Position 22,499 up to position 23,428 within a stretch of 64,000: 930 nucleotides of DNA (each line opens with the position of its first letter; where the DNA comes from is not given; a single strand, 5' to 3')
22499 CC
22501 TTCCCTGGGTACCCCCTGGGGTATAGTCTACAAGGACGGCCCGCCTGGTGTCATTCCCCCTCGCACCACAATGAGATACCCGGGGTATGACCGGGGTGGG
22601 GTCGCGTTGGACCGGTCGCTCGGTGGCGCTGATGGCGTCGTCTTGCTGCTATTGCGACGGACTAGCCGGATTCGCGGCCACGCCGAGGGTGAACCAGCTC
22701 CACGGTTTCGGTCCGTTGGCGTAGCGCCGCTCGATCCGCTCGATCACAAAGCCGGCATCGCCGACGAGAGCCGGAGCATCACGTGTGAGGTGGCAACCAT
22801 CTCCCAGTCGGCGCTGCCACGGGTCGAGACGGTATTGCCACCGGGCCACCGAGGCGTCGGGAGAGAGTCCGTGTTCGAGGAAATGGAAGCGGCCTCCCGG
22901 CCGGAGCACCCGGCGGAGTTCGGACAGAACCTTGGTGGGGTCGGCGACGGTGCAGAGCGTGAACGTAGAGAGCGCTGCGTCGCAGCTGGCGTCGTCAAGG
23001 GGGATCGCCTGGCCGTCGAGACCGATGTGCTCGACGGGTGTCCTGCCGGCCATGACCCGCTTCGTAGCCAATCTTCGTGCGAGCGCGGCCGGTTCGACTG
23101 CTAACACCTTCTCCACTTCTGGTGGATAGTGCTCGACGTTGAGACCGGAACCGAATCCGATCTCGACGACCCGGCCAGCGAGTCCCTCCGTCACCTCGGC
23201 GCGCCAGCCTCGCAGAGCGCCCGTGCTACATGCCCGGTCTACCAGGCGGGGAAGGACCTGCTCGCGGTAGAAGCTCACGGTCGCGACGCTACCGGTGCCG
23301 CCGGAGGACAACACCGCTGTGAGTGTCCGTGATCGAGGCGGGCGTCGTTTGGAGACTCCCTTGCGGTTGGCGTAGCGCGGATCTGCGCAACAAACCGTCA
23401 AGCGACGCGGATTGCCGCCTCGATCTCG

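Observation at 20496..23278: Two different SAM methyltransferases inside the CstR-type regulon (op3 and the prx operon)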

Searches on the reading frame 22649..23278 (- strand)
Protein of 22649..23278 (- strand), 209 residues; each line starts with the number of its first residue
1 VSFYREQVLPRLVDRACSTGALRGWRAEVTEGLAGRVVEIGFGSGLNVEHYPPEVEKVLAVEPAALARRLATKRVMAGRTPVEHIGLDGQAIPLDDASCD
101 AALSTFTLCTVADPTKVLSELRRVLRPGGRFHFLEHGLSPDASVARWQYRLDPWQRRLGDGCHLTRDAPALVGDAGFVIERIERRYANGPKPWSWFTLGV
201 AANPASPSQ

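Call 10: search_protein_families(library=pfam, proteins=[window:22649-23278:-], max_evalue=0.01)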
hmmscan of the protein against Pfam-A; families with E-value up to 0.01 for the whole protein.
window:22649-23278:- (209 aa): 7 families
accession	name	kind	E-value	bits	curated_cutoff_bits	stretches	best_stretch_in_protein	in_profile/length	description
PF08241.18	Methyltransf_11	-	3.3e-17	63.3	21.2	1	38-132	1-94/95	Methyltransferase domain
PF13649.12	Methyltransf_25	-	5.4e-12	46.7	27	1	37-129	1-97/97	Methyltransferase domain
PF13489.12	Methyltransf_23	-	2.3e-09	37.6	27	1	33-151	22-136/164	Methyltransferase domain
PF01209.24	Ubie_methyltran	-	2.1e-08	34.3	20.1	1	70-136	87-154/233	ubiE/COQ5 methyltransferase family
PF08242.18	Methyltransf_12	-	5.5e-08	33.9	30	1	38-131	1-98/98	Methyltransferase domain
PF13847.12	Methyltransf_31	-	0.0001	22.4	27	1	90-136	64-112/145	Methyltransferase domain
PF05148.21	Methyltransf_8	-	0.0051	17.2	27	1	88-133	112-156/219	Hypothetical methyltransferase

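Call 12: search_protein_families(library=ncbifam, proteins=[window:22649-23278:-], max_evalue=0.001)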
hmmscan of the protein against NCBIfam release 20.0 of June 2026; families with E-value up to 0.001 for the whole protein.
window:22649-23278:- (209 aa): 20 families
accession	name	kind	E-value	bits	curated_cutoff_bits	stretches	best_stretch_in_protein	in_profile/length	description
TIGR01934.1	MenG_MenH_UbiE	subfamily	2.7e-10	39.9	158.35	1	14-136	16-144/223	ubiquinone/menaquinone biosynthesis methyltransferase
NF001241.0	PRK00216.1-2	equivalog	2.2e-09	37.3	327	1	13-136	27-150/231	demethylmenaquinone methyltransferase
NF045667.1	MTase_DVU1556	equivalog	4.2e-09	36.2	155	1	35-131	24-117/213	DVU_1556 family methyltransferase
NF001244.0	PRK00216.1-5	equivalog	1.2e-08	34.6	216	1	16-136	27-156/236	bifunctional demethylmenaquinone methyltransferase/2-methoxy-6-polyprenyl-1,4-benzoquinol methylase UbiE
NF041537.1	ArsM_AhpD_UU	exception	2e-08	33.4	510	1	64-182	112-227/345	arsenite methyltransferase/AhpD domain selenoprotein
NF052510.1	methyltran_MpqE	exception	2e-07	30.7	335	1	82-137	100-155/234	methyl-plastoquinone biosynthesis methyltransferase MpqE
NF008823.0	PRK11873.1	subfamily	5.4e-06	26.1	263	1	77-132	125-180/272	arsenite methyltransferase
NF043040.1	corrin_prot_MT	hypoth_equivalog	1.5e-05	24.6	180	1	16-151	21-164/216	corrinoid protein-associated methyltransferase CpaM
NF045823.1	PthPhpthDimycoMt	equivalog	1.7e-05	24.1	300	1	84-152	117-183/256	phthiotriol/phenolphthiotriol dimycocerosates methyltransferase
TIGR02072.1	BioC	equivalog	2.2e-05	24.4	184.95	1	36-133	37-132/244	malonyl-ACP O-methyltransferase BioC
NF001242.0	PRK00216.1-3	equivalog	2.6e-05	23.8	351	1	81-136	123-178/258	bifunctional demethylmenaquinone methyltransferase/2-methoxy-6-polyprenyl-1,4-benzoquinol methylase UbiE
NF047649.1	MTase_UXPK_star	exception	3.7e-05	22.9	460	1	72-179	120-225/283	methyltransferase/UXPK-star double selenoprotein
NF001240.0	PRK00216.1-1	equivalog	4e-05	22.8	378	1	81-136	116-171/251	bifunctional demethylmenaquinone methyltransferase/2-methoxy-6-polyprenyl-1,4-benzoquinol methylase UbiE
NF007610.0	PRK10258.1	equivalog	5e-05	22.8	342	1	36-133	45-138/251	malonyl-ACP O-methyltransferase BioC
NF001243.0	PRK00216.1-4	equivalog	0.00011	21.7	235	1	82-137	100-155/237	demethylmenaquinone methyltransferase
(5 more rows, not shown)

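Call 15: find_homologous_proteins(query=window:22649-23278:-, max_evalue=1e-10)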
Query window:22649-23278:- (209 aa): 7986 proteins with E <= 1e-10 among 8000 candidates; the best 120 are listed.
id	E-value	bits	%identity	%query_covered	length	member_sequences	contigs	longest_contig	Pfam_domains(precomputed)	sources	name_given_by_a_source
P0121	4.5e-124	430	90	100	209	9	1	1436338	PF13489.13,PF13649.13,PF01209.25,PF08241.19,PF08242.19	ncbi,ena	-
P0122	9.2e-123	426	90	100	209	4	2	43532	PF13489.13,PF13649.13,PF01209.25,PF08241.19,PF08242.19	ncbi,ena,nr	ncbi:MAG TPA: methyltransferase domain-containing protein [Acidimicrobiales bacterium]|nr:methyltran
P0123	2.6e-119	415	88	100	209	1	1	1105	PF13489.13,PF13649.13,PF01209.25,PF08241.19,PF08242.19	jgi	jgi:ubiquinone/menaquinone biosynthesis C-methylase UbiE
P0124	2.7e-117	408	86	99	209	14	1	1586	PF13489.13,PF13649.13,PF01209.25,PF08241.19,PF08242.19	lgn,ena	-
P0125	2.3e-116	405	87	98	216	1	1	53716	PF13489.13,PF13649.13,PF01209.25,PF08241.19,PF08242.19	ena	-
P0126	6.4e-116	404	85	99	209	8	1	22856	PF13489.13,PF13649.13,PF01209.25,PF08241.19,PF08242.19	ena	-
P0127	1.9e-115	402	85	100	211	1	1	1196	PF13489.13,PF13649.13,PF01209.25,PF08241.19,PF08242.19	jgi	jgi:ubiquinone/menaquinone biosynthesis C-methylase UbiE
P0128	6.8e-115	400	85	99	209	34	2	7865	PF13489.13,PF13649.13,PF01209.25,PF08241.19,PF08242.19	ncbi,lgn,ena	-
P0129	9.0e-115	400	84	100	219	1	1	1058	PF13489.13,PF13649.13,PF01209.25,PF08241.19,PF08242.19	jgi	jgi:ubiquinone/menaquinone biosynthesis C-methylase UbiE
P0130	2.1e-114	399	82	99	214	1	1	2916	PF13489.13,PF13649.13,PF01209.25,PF08241.19,PF08242.19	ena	-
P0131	8.8e-113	393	84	99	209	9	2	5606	PF13489.13,PF13649.13,PF01209.25,PF08241.19,PF08242.19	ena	-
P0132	4.7e-111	388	82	99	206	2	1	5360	PF13489.13,PF13649.13,PF01209.25,PF08241.19,PF08242.19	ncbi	ncbi:MAG: class I SAM-dependent methyltransferase [Acidimicrobiales bacterium]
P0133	1.2e-110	386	81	100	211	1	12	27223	PF13489.13,PF13649.13,PF01209.25,PF08241.19,PF08242.19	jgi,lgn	jgi:ubiquinone/menaquinone biosynthesis C-methylase UbiE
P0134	1.7e-109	383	79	99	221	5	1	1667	PF13489.13,PF13649.13,PF01209.25,PF08241.19,PF08242.19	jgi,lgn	jgi:SAM-dependent methyltransferase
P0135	1.0e-108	380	80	98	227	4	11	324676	PF13489.13,PF13649.13,PF01209.25,PF08241.19,PF08242.19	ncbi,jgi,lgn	-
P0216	3.2e-95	336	72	98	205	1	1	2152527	PF13489.13,PF13649.13,PF01209.25,PF08241.19,PF08242.19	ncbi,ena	-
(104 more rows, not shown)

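Call 31: search_solved_structures(query=window:22649-23278:-, max_evalue=0.001)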
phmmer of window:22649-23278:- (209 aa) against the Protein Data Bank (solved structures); distinct sequences matched with E-value up to 0.001: 11.
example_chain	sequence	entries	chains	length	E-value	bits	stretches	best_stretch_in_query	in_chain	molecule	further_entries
8ys9_A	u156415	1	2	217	1.6e-11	47.7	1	35-158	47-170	Phosphatidylethanolamine N-methyltransferase/phosphatidyl-N-methylethanolamine N-methyltra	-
2gs9_A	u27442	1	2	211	3.7e-06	30.2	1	37-154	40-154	Hypothetical protein TT1324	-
1vlm_A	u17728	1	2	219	8.1e-06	29.1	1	34-130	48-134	SAM-dependent methyltransferase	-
8zc8_A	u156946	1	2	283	2.3e-05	27.6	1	32-149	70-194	MitM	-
21zq_A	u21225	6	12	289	2.4e-05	27.5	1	32-149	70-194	MitM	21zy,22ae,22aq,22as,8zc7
6uak_A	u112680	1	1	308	3.3e-05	27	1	78-130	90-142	SAM dependent methyltransferase LahSB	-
7v6h_A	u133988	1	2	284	5.4e-05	26.4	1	63-185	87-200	Cyclopropane fatty-acyl-phospholipid synthase-like methyltransferase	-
5gm1_A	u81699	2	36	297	0.00019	24.6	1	37-139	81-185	O-methylransferase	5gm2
1xxl_A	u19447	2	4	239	0.00034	23.7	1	35-144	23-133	YcgJ protein | ycgJ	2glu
6f5z_A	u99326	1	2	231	0.00035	23.7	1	87-151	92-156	24-sterol C-methyltransferase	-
2yqz_A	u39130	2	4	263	0.00082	22.5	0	39-135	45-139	Hypothetical protein TTHA0223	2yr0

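Call 45: find_encoding_contigs(protein=P0216, flank=8000, max_places=2)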
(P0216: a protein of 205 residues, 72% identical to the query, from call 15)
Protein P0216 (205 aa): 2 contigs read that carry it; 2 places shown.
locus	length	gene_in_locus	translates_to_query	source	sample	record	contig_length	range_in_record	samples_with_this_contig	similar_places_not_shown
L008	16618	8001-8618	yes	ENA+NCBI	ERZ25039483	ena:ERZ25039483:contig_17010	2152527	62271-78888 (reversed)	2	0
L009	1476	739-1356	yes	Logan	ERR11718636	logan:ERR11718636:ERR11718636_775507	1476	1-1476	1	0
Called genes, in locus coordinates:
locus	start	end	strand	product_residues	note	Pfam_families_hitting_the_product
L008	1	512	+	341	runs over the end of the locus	PF01636:APH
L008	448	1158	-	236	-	PF00440:TetR_N, PF17932:TetR_C_24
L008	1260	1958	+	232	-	PF00702:Hydrolase, PF13419:HAD_2, PF13242:Hydrolase_like (weak)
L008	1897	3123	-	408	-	-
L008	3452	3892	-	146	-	-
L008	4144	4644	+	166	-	PF04542:Sigma70_r2, PF08281:Sigma70_r4_2, PF04545:Sigma70_r4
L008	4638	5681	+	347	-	PF26580:Mtb12_C (faint)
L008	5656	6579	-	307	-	-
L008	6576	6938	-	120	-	PF03551:PadR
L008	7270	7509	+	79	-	-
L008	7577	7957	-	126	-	-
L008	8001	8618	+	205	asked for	PF01209:Ubie_methyltran, PF13489:Methyltransf_23, PF08241:Methyltransf_11, PF08242:Methyltransf_12 (weak), PF13649:Methyltransf_25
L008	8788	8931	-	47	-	-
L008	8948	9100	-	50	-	PF19585:DUF6092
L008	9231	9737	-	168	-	PF10604:Polyketide_cyc2, PF03364:Polyketide_cyc (weak)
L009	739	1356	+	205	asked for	PF01209:Ubie_methyltran, PF13489:Methyltransf_23, PF08241:Methyltransf_11, PF08242:Methyltransf_12 (weak), PF13649:Methyltransf_25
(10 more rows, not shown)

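Call 46: find_encoding_contigs(protein=P0135, flank=8000, max_places=3)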
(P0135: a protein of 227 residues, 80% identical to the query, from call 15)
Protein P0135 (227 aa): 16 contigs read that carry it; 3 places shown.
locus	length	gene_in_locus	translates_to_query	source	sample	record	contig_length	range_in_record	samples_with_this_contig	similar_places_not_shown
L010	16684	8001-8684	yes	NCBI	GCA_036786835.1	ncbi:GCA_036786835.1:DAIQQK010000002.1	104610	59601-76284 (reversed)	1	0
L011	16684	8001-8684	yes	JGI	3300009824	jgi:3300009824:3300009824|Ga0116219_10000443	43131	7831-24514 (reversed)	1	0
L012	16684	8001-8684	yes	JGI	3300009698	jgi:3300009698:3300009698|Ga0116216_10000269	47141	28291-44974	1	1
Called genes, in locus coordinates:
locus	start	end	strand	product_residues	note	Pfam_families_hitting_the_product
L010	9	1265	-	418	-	PF00144:Beta-lactamase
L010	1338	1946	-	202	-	PF00440:TetR_N, PF16859:TetR_C_11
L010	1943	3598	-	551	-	PF00083:Sugar_tr (weak), PF07690:MFS_1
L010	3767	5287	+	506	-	PF02805:Ada_Zn_binding, PF00165:HTH_AraC (faint), PF12833:HTH_18, PF06029:AlkA_N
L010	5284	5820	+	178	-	PF02870:Methyltransf_1N, PF01035:DNA_binding_1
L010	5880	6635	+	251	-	PF13489:Methyltransf_23, PF13847:Methyltransf_31, PF08241:Methyltransf_11, PF08242:Methyltransf_12, PF13649:Methyltransf_25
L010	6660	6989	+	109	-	PF14542:Acetyltransf_CG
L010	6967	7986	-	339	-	PF01068:DNA_ligase_A_M, PF09414:RNA_ligase (weak), PF04679:DNA_ligase_A_C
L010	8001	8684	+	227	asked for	PF13489:Methyltransf_23, PF01209:Ubie_methyltran, PF08241:Methyltransf_11, PF08242:Methyltransf_12, PF13649:Methyltransf_25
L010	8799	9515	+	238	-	PF01738:DLH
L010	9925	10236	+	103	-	-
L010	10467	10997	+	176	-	PF01863:YgjP-like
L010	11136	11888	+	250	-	-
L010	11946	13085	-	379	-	PF02771:Acyl-CoA_dh_N, PF02770:Acyl-CoA_dh_M (weak), PF00441:Acyl-CoA_dh_1, PF08028:Acyl-CoA_dh_2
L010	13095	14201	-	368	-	PF13452:FAS1_DH_region, PF01575:MaoC_dehydratas (faint)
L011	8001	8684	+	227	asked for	PF13489:Methyltransf_23, PF01209:Ubie_methyltran, PF08241:Methyltransf_11, PF08242:Methyltransf_12, PF13649:Methyltransf_25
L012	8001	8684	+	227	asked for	PF13489:Methyltransf_23, PF01209:Ubie_methyltran, PF08241:Methyltransf_11, PF08242:Methyltransf_12, PF13649:Methyltransf_25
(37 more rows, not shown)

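Call 50: predict_structure(alignment_id=A2)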
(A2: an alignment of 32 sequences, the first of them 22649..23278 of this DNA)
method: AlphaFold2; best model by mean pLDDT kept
length: 209 residues; sequences in the alignment: 32
mean_pLDDT: 89.7   pTM: 0.88
mean pLDDT of the five models: 89.7, 89.0, 88.2, 87.7, 86.0
residues with pLDDT >= 90: 121; 70-90: 82; 50-70: 5; < 50: 1
segments of 3 or more residues with pLDDT < 50: none
pLDDT, mean of each block of 10 residues (from residue 1): 78 83 92 96 81 96 86 85 89 96 92 92 97 94 92 85 90 97 92 92 77
secondary structure, 60 per line:
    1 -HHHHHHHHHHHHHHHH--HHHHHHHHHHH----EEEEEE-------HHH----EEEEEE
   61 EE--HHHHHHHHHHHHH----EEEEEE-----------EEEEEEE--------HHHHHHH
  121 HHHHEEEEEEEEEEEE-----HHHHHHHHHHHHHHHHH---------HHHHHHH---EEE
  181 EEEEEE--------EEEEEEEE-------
elements in order: H2-17 H20-30 E35-40 E55-62 H65-77 E82-87 E99-105 H114-124 E125-136 H142-158 H168-174 E178-186 E195-202

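Call 53: fold_search(model_id=the predicted structure, library=pdb)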
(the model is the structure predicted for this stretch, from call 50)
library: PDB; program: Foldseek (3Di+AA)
matches with E <= 10: 1811; with E <= 0.001: 1305
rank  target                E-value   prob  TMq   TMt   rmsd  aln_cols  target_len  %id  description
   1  8ys9_A                3.2e-12  1.00  0.72  0.72   3.9       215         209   25  Crystal structure of Phosphatidylethanolamine N-methyltransferase from R. thermophilum complexed with DMPE and SAH (released 2024-10-16)
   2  8ys9_B                3.3e-12  1.00  0.71  0.72   3.9       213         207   24  Crystal structure of Phosphatidylethanolamine N-methyltransferase from R. thermophilum complexed with DMPE and SAH (released 2024-10-16)
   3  6uvq_A                7.7e-11  1.00  0.61  0.51   5.1       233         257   21  Crystal structure of Apo AtmM (released 2020-11-25)
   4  8zc8_B                8.7e-11  1.00  0.62  0.49   4.6       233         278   23  The structure of MitM and mitomycin A with SAH in mitomycin (released 2024-11-27)
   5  6uv6_C                9.2e-11  1.00  0.68  0.56   5.3       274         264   18  AtmM with bound rebeccamycin analogue (released 2020-11-25)
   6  6uv6_A                9.8e-11  1.00  0.64  0.53   4.0       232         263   20  AtmM with bound rebeccamycin analogue (released 2020-11-25)
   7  6f5z_A                1.3e-10  1.00  0.67  0.63   4.7       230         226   16  Complex between the Haloferax volcanii Trm112 methyltransferase activator and the Hvo_0019 putative methyltransferase (released 2018-07-11)
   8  8zc7_A                1.4e-10  1.00  0.61  0.50   4.5       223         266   23  Crystallographic analysis of MitM, which catalyzes the post-mitosane modification in mitomycin biosynthesis (released 2024-11-27)
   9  3sm3                  1.6e-10  1.00  0.64  0.63   4.4       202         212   20  Crystal Structure of SAM-dependent methyltransferases Q8PUK2_METMA from Methanosarcina mazei. Northeast Structural Genom (released 2011-07-20)
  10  1vl5_A                1.7e-10  1.00  0.69  0.63   4.8       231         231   14  CRYSTAL STRUCTURE OF A PUTATIVE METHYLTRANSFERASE (BH2331) FROM BACILLUS HALODURANS C-125 AT 1.95 A RESOLUTION (released 2004-08-17)
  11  8zc7_B                2.0e-10  1.00  0.59  0.48   6.3       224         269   23  Crystallographic analysis of MitM, which catalyzes the post-mitosane modification in mitomycin biosynthesis (released 2024-11-27)
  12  1vlm_A                2.1e-10  1.00  0.65  0.66   4.8       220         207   20  Crystal structure of SAM-dependent methyltransferase, possible histamine N-methyltransferase (TM1293) from Thermotoga  (released 2004-08-24)
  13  8zc8_A                2.9e-10  1.00  0.62  0.49   4.7       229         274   23  The structure of MitM and mitomycin A with SAH in mitomycin (released 2024-11-27)
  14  1xxl_A                6.7e-10  1.00  0.64  0.58   5.3       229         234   15  The crystal structure of YcgJ protein from Bacillus subitilis at 2.1 A resolution (released 2004-11-23)
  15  3bus_A                7.6e-10  1.00  0.63  0.54   4.4       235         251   18  Crystal Structure of RebM (released 2008-03-25)
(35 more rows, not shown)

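Call 57: find_related_loci(query=A2, collection=genome_contigs, flank=6000)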
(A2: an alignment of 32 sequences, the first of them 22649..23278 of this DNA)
Query A2 (209 aa) in genome_contigs; peptide patterns used: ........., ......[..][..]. (x = any residue, [..] = any of these).
600 stretches matched a pattern (row limit reached: there are more); 578 encode a relative of the query (tblastn E <= 1e-3); the best 80 are kept; 80 distinct loci.
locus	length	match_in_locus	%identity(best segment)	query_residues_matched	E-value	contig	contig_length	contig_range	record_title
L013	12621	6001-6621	91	1-207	5e-124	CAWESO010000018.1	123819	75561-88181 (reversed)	MAG: uncultured Acidimicrobiales bacterium isolate MFD03044.bin.2.93 genome assembly, contig: contig_73335, whole genome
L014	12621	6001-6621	79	1-207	2e-105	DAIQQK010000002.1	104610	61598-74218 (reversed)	MAG TPA_asm: Acidimicrobiales bacterium isolate CTOTU28680 NODE_56_length_104610_cov_5.570035, whole genome shotgun sequ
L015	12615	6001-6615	76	1-205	2e-104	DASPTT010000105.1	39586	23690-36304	MAG TPA_asm: Acidimicrobiales bacterium isolate SMAG_U12284 k141_1880781, whole genome shotgun sequence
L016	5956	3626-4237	77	1-204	1e-101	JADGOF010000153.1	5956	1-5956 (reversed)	MAG: Acidimicrobiales bacterium isolate Chersky.15_91 contig-100_11266, whole genome shotgun sequence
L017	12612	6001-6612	74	1-204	1e-100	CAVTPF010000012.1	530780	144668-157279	MAG: uncultured Acidimicrobiaceae bacterium isolate MFD03323.bin.1.143 genome assembly, contig: contig_23454, whole geno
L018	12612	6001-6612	74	1-204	4e-100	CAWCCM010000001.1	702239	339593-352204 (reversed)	MAG: uncultured Acidimicrobiaceae bacterium isolate MFD04428.bin.2.88 genome assembly, contig: contig_19036, whole genom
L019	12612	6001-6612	71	1-204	2e-100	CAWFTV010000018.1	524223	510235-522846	MAG: uncultured Acidimicrobiaceae bacterium isolate MFD09495.bin.3.22 genome assembly, contig: contig_804, whole genome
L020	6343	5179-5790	70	1-204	2e-95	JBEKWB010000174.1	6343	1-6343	MAG: Acidimicrobiales bacterium isolate SPRUCE 618 SPRUCE_618_174, whole genome shotgun sequence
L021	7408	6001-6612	70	1-204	5e-94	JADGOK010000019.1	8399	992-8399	MAG: Acidimicrobiales bacterium isolate Chersky.2_26 contig-100_3173, whole genome shotgun sequence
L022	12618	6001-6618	68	1-206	1e-92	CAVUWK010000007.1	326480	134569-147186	MAG: uncultured Acidimicrobiaceae bacterium isolate MFD01138.bin.2.1 genome assembly, contig: contig_40235, whole genome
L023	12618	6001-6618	68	1-206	1e-92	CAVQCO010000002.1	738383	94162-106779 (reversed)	MAG: uncultured Acidimicrobiaceae bacterium isolate MFD02248.bin.2.62 genome assembly, contig: contig_22003, whole genom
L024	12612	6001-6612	69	1-204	4e-92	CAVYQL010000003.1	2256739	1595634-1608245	MAG: uncultured Acidimicrobiaceae bacterium isolate MFD06092.bin.1.49 genome assembly, contig: contig_37865, whole genom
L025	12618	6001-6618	67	1-206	2e-91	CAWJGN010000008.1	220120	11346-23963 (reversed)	MAG: uncultured Acidimicrobiaceae bacterium isolate MFD04463.bin.2.3 genome assembly, contig: contig_61723, whole genome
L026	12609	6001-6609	67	1-203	1e-90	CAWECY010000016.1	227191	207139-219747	MAG: uncultured Acidimicrobiaceae bacterium isolate MFD03399.bin.2.105 genome assembly, contig: contig_43932, whole geno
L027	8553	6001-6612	66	1-204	2e-90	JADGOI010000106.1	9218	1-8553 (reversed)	MAG: Acidimicrobiales bacterium isolate Chersky.4_46 contig-100_3710, whole genome shotgun sequence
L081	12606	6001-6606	55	1-201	2e-68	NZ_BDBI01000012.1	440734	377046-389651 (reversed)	Nocardia ignorata NBRC 108230, whole genome shotgun sequence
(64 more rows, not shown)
